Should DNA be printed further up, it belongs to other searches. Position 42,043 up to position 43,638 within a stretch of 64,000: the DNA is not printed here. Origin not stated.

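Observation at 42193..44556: Unusual single-polypeptide fusion of an extended-SDR (epimerase/CerR-like) domain with a radical SAM-SPASM domain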

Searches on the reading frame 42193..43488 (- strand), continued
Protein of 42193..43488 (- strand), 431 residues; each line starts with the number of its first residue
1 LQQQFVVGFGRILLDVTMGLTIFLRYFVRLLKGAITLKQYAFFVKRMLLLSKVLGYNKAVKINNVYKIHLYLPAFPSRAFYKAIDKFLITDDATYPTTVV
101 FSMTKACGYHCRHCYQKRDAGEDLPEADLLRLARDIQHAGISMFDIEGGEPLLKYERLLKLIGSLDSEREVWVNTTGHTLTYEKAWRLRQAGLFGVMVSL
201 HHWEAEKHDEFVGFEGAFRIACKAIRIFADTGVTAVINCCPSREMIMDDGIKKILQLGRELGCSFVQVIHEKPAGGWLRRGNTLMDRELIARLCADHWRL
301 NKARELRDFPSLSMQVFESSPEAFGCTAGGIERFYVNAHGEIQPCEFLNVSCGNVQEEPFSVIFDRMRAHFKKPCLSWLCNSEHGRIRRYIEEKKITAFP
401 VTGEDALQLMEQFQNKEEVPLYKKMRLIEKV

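Call 30: search_protein_families(library=ncbifam, proteins=[P0216, P0218, P0220, P0226, P0233, P0235, P0241, P0272, P0302, P0262], max_evalue=1e-10)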
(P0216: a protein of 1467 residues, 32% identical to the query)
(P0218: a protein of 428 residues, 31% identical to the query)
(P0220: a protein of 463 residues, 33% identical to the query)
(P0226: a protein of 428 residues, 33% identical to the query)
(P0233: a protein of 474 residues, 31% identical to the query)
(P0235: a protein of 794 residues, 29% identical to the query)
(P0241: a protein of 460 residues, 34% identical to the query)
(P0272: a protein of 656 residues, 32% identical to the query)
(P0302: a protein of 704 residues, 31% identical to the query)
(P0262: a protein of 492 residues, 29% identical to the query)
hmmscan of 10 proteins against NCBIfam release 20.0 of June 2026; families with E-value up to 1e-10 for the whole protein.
P0216 (1467 aa): 11 families
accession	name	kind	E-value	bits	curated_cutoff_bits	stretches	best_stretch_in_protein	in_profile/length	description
TIGR04545.1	rSAM_ahbD_hemeb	equivalog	7.1e-21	75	500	1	102-300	5-204/339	heme b synthase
TIGR04055.1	rSAM_NirJ2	equivalog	1.6e-20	73.9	500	1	103-375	6-283/326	putative heme d1 biosynthesis radical SAM protein NirJ2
NF001199.0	PRK00164.2-1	equivalog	2.8e-16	59.5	231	1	98-302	13-218/308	GTP 3',8-cyclase MoaA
TIGR02666.1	moaA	equivalog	1.4e-14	53.8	284.05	1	97-265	10-187/336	GTP 3',8-cyclase MoaA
TIGR04053.2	TIGR04053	equivalog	2.5e-14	53.3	395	0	96-298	7-211/366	TIGR04053 family radical SAM/SPASM domain-containing protein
TIGR02668.1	moaA_archaeal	equivalog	2.7e-14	52.9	325.25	1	98-299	11-212/303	GTP 3',8-cyclase MoaA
TIGR04303.1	GeoRSP_rSAM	equivalog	5.2e-14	52.5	400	1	99-366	7-277/325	GeoRSP system radical SAM/SPASM protein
NF050035.1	rSAM_WgK_link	exception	1.9e-13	50.2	650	0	94-246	6-161/367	radical SAM/SPASM peptide maturase WgkB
TIGR04133.1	rSAM_w_lipo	hypoth_equivalog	3.4e-13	49.2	425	1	99-372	26-308/350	TIGR04133 family radical SAM/SPASM protein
TIGR02109.1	PQQ_syn_pqqE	equivalog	7.8e-13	48.1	381.35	1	94-367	4-283/358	pyrroloquinoline quinone biosynthesis protein PqqE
TIGR04054.1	rSAM_NirJ1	equivalog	7.9e-12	44.5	650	0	99-256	38-195/387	putative heme d1 biosynthesis radical SAM protein NirJ1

P0218 (428 aa): 5 families
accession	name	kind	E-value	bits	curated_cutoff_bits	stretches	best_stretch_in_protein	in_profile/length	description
TIGR04055.1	rSAM_NirJ2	equivalog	9.6e-19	68.1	500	1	106-366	6-274/326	putative heme d1 biosynthesis radical SAM protein NirJ2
TIGR04303.1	GeoRSP_rSAM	equivalog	1.4e-16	61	400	1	105-364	10-274/325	GeoRSP system radical SAM/SPASM protein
TIGR02109.1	PQQ_syn_pqqE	equivalog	3.3e-15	55.9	381.35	1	103-371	10-286/358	pyrroloquinoline quinone biosynthesis protein PqqE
TIGR04545.1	rSAM_ahbD_hemeb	equivalog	7.8e-13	48.6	500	0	105-287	5-190/339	heme b synthase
TIGR04053.2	TIGR04053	equivalog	6.1e-11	42.2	395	0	105-250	13-164/366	TIGR04053 family radical SAM/SPASM domain-containing protein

P0220 (463 aa): 23 families
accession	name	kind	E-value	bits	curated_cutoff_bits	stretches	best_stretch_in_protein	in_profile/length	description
TIGR04055.1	rSAM_NirJ2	equivalog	2e-31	109.7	500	1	119-383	6-276/326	putative heme d1 biosynthesis radical SAM protein NirJ2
TIGR04545.1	rSAM_ahbD_hemeb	equivalog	8.6e-28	97.7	500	1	118-404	5-314/339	heme b synthase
TIGR04051.1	rSAM_NirJ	equivalog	1.3e-23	83.6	515.45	1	113-279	2-166/354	heme d1 biosynthesis radical SAM protein NirJ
TIGR04053.2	TIGR04053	equivalog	1.5e-23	83.7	395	1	117-317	12-213/366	TIGR04053 family radical SAM/SPASM domain-containing protein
TIGR04303.1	GeoRSP_rSAM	equivalog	1.9e-22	80.3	400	1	118-382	10-277/325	GeoRSP system radical SAM/SPASM protein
TIGR04347.1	pseudo_SAM_Halo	equivalog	3.5e-22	79.2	525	1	113-254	38-179/390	TIGR04347 family pseudo-SAM/SPASM protein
TIGR04546.1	rSAM_ahbC_deAc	equivalog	1.2e-21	77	650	1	113-258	39-184/390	12,18-didecarboxysiroheme deacetylase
TIGR02668.1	moaA_archaeal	equivalog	4.4e-21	75.2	325.25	1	115-390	12-294/303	GTP 3',8-cyclase MoaA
TIGR02666.1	moaA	equivalog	1.1e-20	73.9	284.05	1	112-363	9-279/336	GTP 3',8-cyclase MoaA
TIGR04054.1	rSAM_NirJ1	equivalog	1.4e-20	73.3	650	1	113-245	36-168/387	putative heme d1 biosynthesis radical SAM protein NirJ1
NF001199.0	PRK00164.2-1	equivalog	3.5e-19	69.1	231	1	114-300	13-198/308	GTP 3',8-cyclase MoaA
NF050035.1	rSAM_WgK_link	exception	4.8e-18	65.3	650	1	115-306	10-201/367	radical SAM/SPASM peptide maturase WgkB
TIGR04103.1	rSAM_nif11_3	equivalog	5.9e-18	64.7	725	1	113-304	5-193/412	nif11-class peptide radical SAM maturase 3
TIGR04133.1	rSAM_w_lipo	hypoth_equivalog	1.2e-17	63.9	425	1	114-383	25-303/350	TIGR04133 family radical SAM/SPASM protein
TIGR02109.1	PQQ_syn_pqqE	equivalog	3.6e-17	62.3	381.35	1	115-386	9-286/358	pyrroloquinoline quinone biosynthesis protein PqqE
TIGR04403.1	rSAM_skfB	equivalog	1.2e-12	47.4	300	1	116-380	107-367/402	sporulation killing factor system radical SAM maturase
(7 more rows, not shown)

P0226 (428 aa): 10 families
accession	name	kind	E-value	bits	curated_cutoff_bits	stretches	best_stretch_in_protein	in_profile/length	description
TIGR04545.1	rSAM_ahbD_hemeb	equivalog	4.3e-21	75.7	500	1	105-323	4-221/339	heme b synthase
TIGR04303.1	GeoRSP_rSAM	equivalog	1.7e-19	70.6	400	1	103-367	7-274/325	GeoRSP system radical SAM/SPASM protein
TIGR04055.1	rSAM_NirJ2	equivalog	9.6e-18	64.8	500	1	106-367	5-272/326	putative heme d1 biosynthesis radical SAM protein NirJ2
TIGR02109.1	PQQ_syn_pqqE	equivalog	5e-16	58.6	381.35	1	104-350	10-258/358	pyrroloquinoline quinone biosynthesis protein PqqE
TIGR02668.1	moaA_archaeal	equivalog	9.9e-15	54.3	325.25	1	102-281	11-192/303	GTP 3',8-cyclase MoaA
NF001199.0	PRK00164.2-1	equivalog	1.7e-14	53.7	231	1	103-272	14-187/308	GTP 3',8-cyclase MoaA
TIGR03962.1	mycofact_rSAM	equivalog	1.8e-12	47.1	265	1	93-362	4-275/339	mycofactocin radical SAM maturase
TIGR02666.1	moaA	equivalog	3.1e-12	46.1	284.05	1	101-278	10-198/336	GTP 3',8-cyclase MoaA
TIGR04053.2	TIGR04053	equivalog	1.2e-11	44.5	395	0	106-284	13-195/366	TIGR04053 family radical SAM/SPASM domain-containing protein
TIGR04403.1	rSAM_skfB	equivalog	8.4e-11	41.3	300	1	45-369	54-368/402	sporulation killing factor system radical SAM maturase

P0233 (474 aa): 18 families
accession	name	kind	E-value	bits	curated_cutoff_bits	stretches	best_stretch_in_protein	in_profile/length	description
TIGR04055.1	rSAM_NirJ2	equivalog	6.4e-23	81.8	500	1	111-291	1-179/326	putative heme d1 biosynthesis radical SAM protein NirJ2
TIGR04545.1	rSAM_ahbD_hemeb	equivalog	4.2e-20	72.5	500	1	113-292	3-181/339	heme b synthase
TIGR04303.1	GeoRSP_rSAM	equivalog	2.7e-18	66.6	400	1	116-375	11-275/325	GeoRSP system radical SAM/SPASM protein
TIGR02109.1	PQQ_syn_pqqE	equivalog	2.6e-16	59.5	381.35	1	113-375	10-280/358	pyrroloquinoline quinone biosynthesis protein PqqE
TIGR04053.2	TIGR04053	equivalog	1.2e-14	54.3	395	1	111-249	9-151/366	TIGR04053 family radical SAM/SPASM domain-containing protein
TIGR02668.1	moaA_archaeal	equivalog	3.1e-14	52.6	325.25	1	112-300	12-199/303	GTP 3',8-cyclase MoaA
NF045574.1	sacti_mat_StsB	exception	5.7e-14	51.8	625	1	108-292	94-275/466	StsB family radical SAM/SPASM domain sactipeptide maturase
TIGR04051.1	rSAM_NirJ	equivalog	2e-13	50.1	515.45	1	117-259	9-151/354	heme d1 biosynthesis radical SAM protein NirJ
TIGR03962.1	mycofact_rSAM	equivalog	2.1e-13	50.2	265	1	115-292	17-191/339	mycofactocin radical SAM maturase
TIGR04403.1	rSAM_skfB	equivalog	1.2e-12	47.4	300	1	113-373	107-365/402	sporulation killing factor system radical SAM maturase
TIGR04133.1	rSAM_w_lipo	hypoth_equivalog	1.3e-12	47.3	425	1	102-293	16-209/350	TIGR04133 family radical SAM/SPASM protein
TIGR04054.1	rSAM_NirJ1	equivalog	1.6e-12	46.8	650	1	110-247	36-173/387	putative heme d1 biosynthesis radical SAM protein NirJ1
TIGR02666.1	moaA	equivalog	2.1e-12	46.7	284.05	1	113-314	13-223/336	GTP 3',8-cyclase MoaA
TIGR04250.1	SCM_rSAM_ScmE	equivalog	2.1e-12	46.6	400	0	112-248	5-142/358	SynChlorMet cassette radical SAM/SPASM protein ScmE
NF001199.0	PRK00164.2-1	equivalog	5.8e-12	45.4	231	1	113-247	15-149/308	GTP 3',8-cyclase MoaA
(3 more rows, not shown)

P0235 (794 aa): 20 families
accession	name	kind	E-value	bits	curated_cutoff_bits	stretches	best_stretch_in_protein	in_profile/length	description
TIGR04055.1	rSAM_NirJ2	equivalog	5.3e-25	88.6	500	1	353-613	6-275/326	putative heme d1 biosynthesis radical SAM protein NirJ2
TIGR04545.1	rSAM_ahbD_hemeb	equivalog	2.9e-23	82.9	500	1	353-553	6-208/339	heme b synthase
TIGR02109.1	PQQ_syn_pqqE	equivalog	1.1e-18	67.3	381.35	1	350-620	10-289/358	pyrroloquinoline quinone biosynthesis protein PqqE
TIGR04133.1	rSAM_w_lipo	hypoth_equivalog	1.4e-17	63.6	425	1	353-613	30-302/350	TIGR04133 family radical SAM/SPASM protein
TIGR04347.1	pseudo_SAM_Halo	equivalog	7.5e-17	61.7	525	1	353-522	44-213/390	TIGR04347 family pseudo-SAM/SPASM protein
TIGR04053.2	TIGR04053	equivalog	1.4e-16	60.8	395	1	346-539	7-204/366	TIGR04053 family radical SAM/SPASM domain-containing protein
TIGR04054.1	rSAM_NirJ1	equivalog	1.4e-15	56.9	650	1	352-485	41-176/387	putative heme d1 biosynthesis radical SAM protein NirJ1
TIGR04303.1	GeoRSP_rSAM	equivalog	1.1e-14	54.7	400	1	350-613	8-277/325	GeoRSP system radical SAM/SPASM protein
TIGR02668.1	moaA_archaeal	equivalog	2e-14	53.3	325.25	1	350-528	13-193/303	GTP 3',8-cyclase MoaA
NF045574.1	sacti_mat_StsB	exception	1.1e-13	50.9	625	1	349-612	98-361/466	StsB family radical SAM/SPASM domain sactipeptide maturase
TIGR04546.1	rSAM_ahbC_deAc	equivalog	2.6e-13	49.5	650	1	351-488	43-182/390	12,18-didecarboxysiroheme deacetylase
TIGR04251.1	SCM_rSAM_ScmF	equivalog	2.7e-13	50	400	1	351-525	8-186/353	SynChlorMet cassette radical SAM/SPASM protein ScmF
NF049973.1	radical_Rv1681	equivalog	5.5e-13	48.5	380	1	356-506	81-235/326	Rv1681 family radical SAM protein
NF050035.1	rSAM_WgK_link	exception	9.7e-13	47.8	650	1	345-538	7-200/367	radical SAM/SPASM peptide maturase WgkB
TIGR04051.1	rSAM_NirJ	equivalog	1.3e-12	47.3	515.45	0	356-517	11-172/354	heme d1 biosynthesis radical SAM protein NirJ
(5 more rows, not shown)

P0241 (460 aa): 21 families
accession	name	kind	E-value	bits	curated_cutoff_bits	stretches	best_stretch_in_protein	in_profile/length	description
TIGR04055.1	rSAM_NirJ2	equivalog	1.3e-28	100.5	500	1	119-383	5-274/326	putative heme d1 biosynthesis radical SAM protein NirJ2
TIGR04347.1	pseudo_SAM_Halo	equivalog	3.6e-22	79.2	525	1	114-282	38-204/390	TIGR04347 family pseudo-SAM/SPASM protein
NF045574.1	sacti_mat_StsB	exception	7.9e-22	77.7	625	1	115-367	97-342/466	StsB family radical SAM/SPASM domain sactipeptide maturase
TIGR04545.1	rSAM_ahbD_hemeb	equivalog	5.6e-21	75.3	500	1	118-300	4-185/339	heme b synthase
TIGR04546.1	rSAM_ahbC_deAc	equivalog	1.5e-20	73.3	650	1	114-257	39-182/390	12,18-didecarboxysiroheme deacetylase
TIGR04251.1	SCM_rSAM_ScmF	equivalog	1.3e-18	67.5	400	1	118-352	8-252/353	SynChlorMet cassette radical SAM/SPASM protein ScmF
TIGR02109.1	PQQ_syn_pqqE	equivalog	1.4e-18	67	381.35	1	116-292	9-184/358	pyrroloquinoline quinone biosynthesis protein PqqE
TIGR02666.1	moaA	equivalog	4.2e-18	65.4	284.05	1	115-255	11-158/336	GTP 3',8-cyclase MoaA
TIGR04054.1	rSAM_NirJ1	equivalog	2.7e-17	62.5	650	1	105-244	27-166/387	putative heme d1 biosynthesis radical SAM protein NirJ1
TIGR02668.1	moaA_archaeal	equivalog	8.6e-17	61.1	325.25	1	118-301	14-197/303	GTP 3',8-cyclase MoaA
TIGR04051.1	rSAM_NirJ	equivalog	2.7e-16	59.5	515.45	1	114-265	2-153/354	heme d1 biosynthesis radical SAM protein NirJ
TIGR04053.2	TIGR04053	equivalog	3.4e-15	56.2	395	1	117-286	11-182/366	TIGR04053 family radical SAM/SPASM domain-containing protein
NF001199.0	PRK00164.2-1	equivalog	3.7e-14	52.6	231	1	118-295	16-192/308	GTP 3',8-cyclase MoaA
TIGR04133.1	rSAM_w_lipo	hypoth_equivalog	1.2e-13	50.8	425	1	117-283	27-195/350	TIGR04133 family radical SAM/SPASM protein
TIGR04303.1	GeoRSP_rSAM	equivalog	1.8e-13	50.8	400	1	118-285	9-172/325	GeoRSP system radical SAM/SPASM protein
TIGR04403.1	rSAM_skfB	equivalog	7.8e-11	41.4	300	1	106-381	95-366/402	sporulation killing factor system radical SAM maturase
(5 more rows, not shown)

P0272 (656 aa): 32 families (the best 25 are shown)
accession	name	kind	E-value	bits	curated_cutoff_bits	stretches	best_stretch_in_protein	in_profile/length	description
TIGR04545.1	rSAM_ahbD_hemeb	equivalog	1.3e-28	100.4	500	1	62-246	2-188/339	heme b synthase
TIGR04303.1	GeoRSP_rSAM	equivalog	1.4e-28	100.5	400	1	61-320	6-273/325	GeoRSP system radical SAM/SPASM protein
TIGR04055.1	rSAM_NirJ2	equivalog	2.9e-28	99.3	500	1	62-318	2-269/326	putative heme d1 biosynthesis radical SAM protein NirJ2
TIGR04053.2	TIGR04053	equivalog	5.1e-24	85.2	395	1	56-245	4-198/366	TIGR04053 family radical SAM/SPASM domain-containing protein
TIGR04546.1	rSAM_ahbC_deAc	equivalog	4.3e-21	75.1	650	1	61-197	40-179/390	12,18-didecarboxysiroheme deacetylase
TIGR04347.1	pseudo_SAM_Halo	equivalog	8e-20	71.4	525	1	62-197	40-178/390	TIGR04347 family pseudo-SAM/SPASM protein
TIGR04251.1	SCM_rSAM_ScmF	equivalog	1.2e-19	70.9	400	1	62-232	6-181/353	SynChlorMet cassette radical SAM/SPASM protein ScmF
TIGR04133.1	rSAM_w_lipo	hypoth_equivalog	2e-19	69.8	425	1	58-321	22-299/350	TIGR04133 family radical SAM/SPASM protein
TIGR04103.1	rSAM_nif11_3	equivalog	5e-19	68.2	725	1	61-248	6-193/412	nif11-class peptide radical SAM maturase 3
TIGR02668.1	moaA_archaeal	equivalog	9.9e-19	67.4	325.25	1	58-239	8-192/303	GTP 3',8-cyclase MoaA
TIGR03962.1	mycofact_rSAM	equivalog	1.1e-18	67.5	265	1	61-305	13-261/339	mycofactocin radical SAM maturase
TIGR04051.1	rSAM_NirJ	equivalog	1.4e-18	67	515.45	1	62-199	4-144/354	heme d1 biosynthesis radical SAM protein NirJ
TIGR02666.1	moaA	equivalog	2.8e-16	59.4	284.05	1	65-241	15-200/336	GTP 3',8-cyclase MoaA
TIGR04054.1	rSAM_NirJ1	equivalog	3.2e-16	58.9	650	1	62-194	38-173/387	putative heme d1 biosynthesis radical SAM protein NirJ1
TIGR02109.1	PQQ_syn_pqqE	equivalog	3.3e-16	59.2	381.35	1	65-229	12-178/358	pyrroloquinoline quinone biosynthesis protein PqqE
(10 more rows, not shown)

P0302 (704 aa): 30 families (the best 25 are shown)
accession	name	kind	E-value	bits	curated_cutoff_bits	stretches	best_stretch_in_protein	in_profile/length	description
TIGR04545.1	rSAM_ahbD_hemeb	equivalog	6.1e-30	104.8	500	1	97-294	6-205/339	heme b synthase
TIGR04055.1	rSAM_NirJ2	equivalog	1.6e-26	93.6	500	1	97-370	6-297/326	putative heme d1 biosynthesis radical SAM protein NirJ2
TIGR04053.2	TIGR04053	equivalog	1.2e-20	74.1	395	1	97-294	14-214/366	TIGR04053 family radical SAM/SPASM domain-containing protein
TIGR04303.1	GeoRSP_rSAM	equivalog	1.5e-20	74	400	1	95-368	9-297/325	GeoRSP system radical SAM/SPASM protein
TIGR02668.1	moaA_archaeal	equivalog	5.5e-20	71.6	325.25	1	94-268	13-190/303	GTP 3',8-cyclase MoaA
TIGR03962.1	mycofact_rSAM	equivalog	6e-20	71.7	265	1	94-370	15-306/339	mycofactocin radical SAM maturase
TIGR04051.1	rSAM_NirJ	equivalog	1.5e-18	66.9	515.45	1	96-273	7-185/354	heme d1 biosynthesis radical SAM protein NirJ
NF043040.1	corrin_prot_MT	hypoth_equivalog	3.1e-18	66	180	1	468-621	43-197/216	corrinoid protein-associated methyltransferase CpaM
TIGR04546.1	rSAM_ahbC_deAc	equivalog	3.3e-18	65.7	650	1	96-227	44-178/390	12,18-didecarboxysiroheme deacetylase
TIGR02109.1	PQQ_syn_pqqE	equivalog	3.7e-18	65.6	381.35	1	95-334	11-257/358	pyrroloquinoline quinone biosynthesis protein PqqE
TIGR04250.1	SCM_rSAM_ScmE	equivalog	4.5e-18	65.3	400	1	94-252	6-163/358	SynChlorMet cassette radical SAM/SPASM protein ScmE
NF045574.1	sacti_mat_StsB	exception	6e-18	64.9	625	1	91-350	96-357/466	StsB family radical SAM/SPASM domain sactipeptide maturase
TIGR04347.1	pseudo_SAM_Halo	equivalog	7.4e-18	65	525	1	97-289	44-237/390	TIGR04347 family pseudo-SAM/SPASM protein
TIGR04251.1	SCM_rSAM_ScmF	equivalog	1.5e-17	64.1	400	1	96-289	9-209/353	SynChlorMet cassette radical SAM/SPASM protein ScmF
TIGR04054.1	rSAM_NirJ1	equivalog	2.6e-17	62.5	650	1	96-247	41-196/387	putative heme d1 biosynthesis radical SAM protein NirJ1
TIGR04403.1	rSAM_skfB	equivalog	2.9e-15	56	300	1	91-351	104-365/402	sporulation killing factor system radical SAM maturase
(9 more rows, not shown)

P0262 (492 aa): 30 families (the best 25 are shown)
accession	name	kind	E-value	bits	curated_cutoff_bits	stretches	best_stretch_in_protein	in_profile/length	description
TIGR04545.1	rSAM_ahbD_hemeb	equivalog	2.7e-27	96.1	500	1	87-279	5-198/339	heme b synthase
TIGR04055.1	rSAM_NirJ2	equivalog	1.4e-26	93.8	500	1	88-346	6-273/326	putative heme d1 biosynthesis radical SAM protein NirJ2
TIGR04053.2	TIGR04053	equivalog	2.8e-26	92.6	395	1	81-261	7-191/366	TIGR04053 family radical SAM/SPASM domain-containing protein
TIGR04303.1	GeoRSP_rSAM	equivalog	5.4e-26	91.9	400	1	81-342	4-271/325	GeoRSP system radical SAM/SPASM protein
TIGR02668.1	moaA_archaeal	equivalog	1.6e-23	83.1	325.25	1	85-257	13-187/303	GTP 3',8-cyclase MoaA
NF001199.0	PRK00164.2-1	equivalog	8.7e-23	80.9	231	1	84-247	14-179/308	GTP 3',8-cyclase MoaA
TIGR04133.1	rSAM_w_lipo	hypoth_equivalog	6.7e-22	77.9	425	1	88-348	30-302/350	TIGR04133 family radical SAM/SPASM protein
TIGR04347.1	pseudo_SAM_Halo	equivalog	7.3e-22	78.2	525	1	87-249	43-205/390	TIGR04347 family pseudo-SAM/SPASM protein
NF050035.1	rSAM_WgK_link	exception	2e-21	76.4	650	1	79-262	6-190/367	radical SAM/SPASM peptide maturase WgkB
TIGR02666.1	moaA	equivalog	4.5e-21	75.2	284.05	1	86-287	14-224/336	GTP 3',8-cyclase MoaA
TIGR03962.1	mycofact_rSAM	equivalog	7.6e-21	74.6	265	1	73-343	3-279/339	mycofactocin radical SAM maturase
TIGR04103.1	rSAM_nif11_3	equivalog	7.7e-21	74.2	725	1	88-266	11-188/412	nif11-class peptide radical SAM maturase 3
TIGR04546.1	rSAM_ahbC_deAc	equivalog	1.2e-20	73.7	650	1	87-252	44-209/390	12,18-didecarboxysiroheme deacetylase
TIGR03961.1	rSAM_PTO1314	hypoth_equivalog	1.4e-20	73.8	306.05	1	80-216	21-154/332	PTO1314 family radical SAM protein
TIGR04403.1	rSAM_skfB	equivalog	8.6e-20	70.9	300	1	80-344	102-365/402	sporulation killing factor system radical SAM maturase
NF045702.1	rSAM_GDGT_ether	equivalog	4.4e-15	55.3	450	1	84-236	88-246/486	tetraether lipid synthase Tes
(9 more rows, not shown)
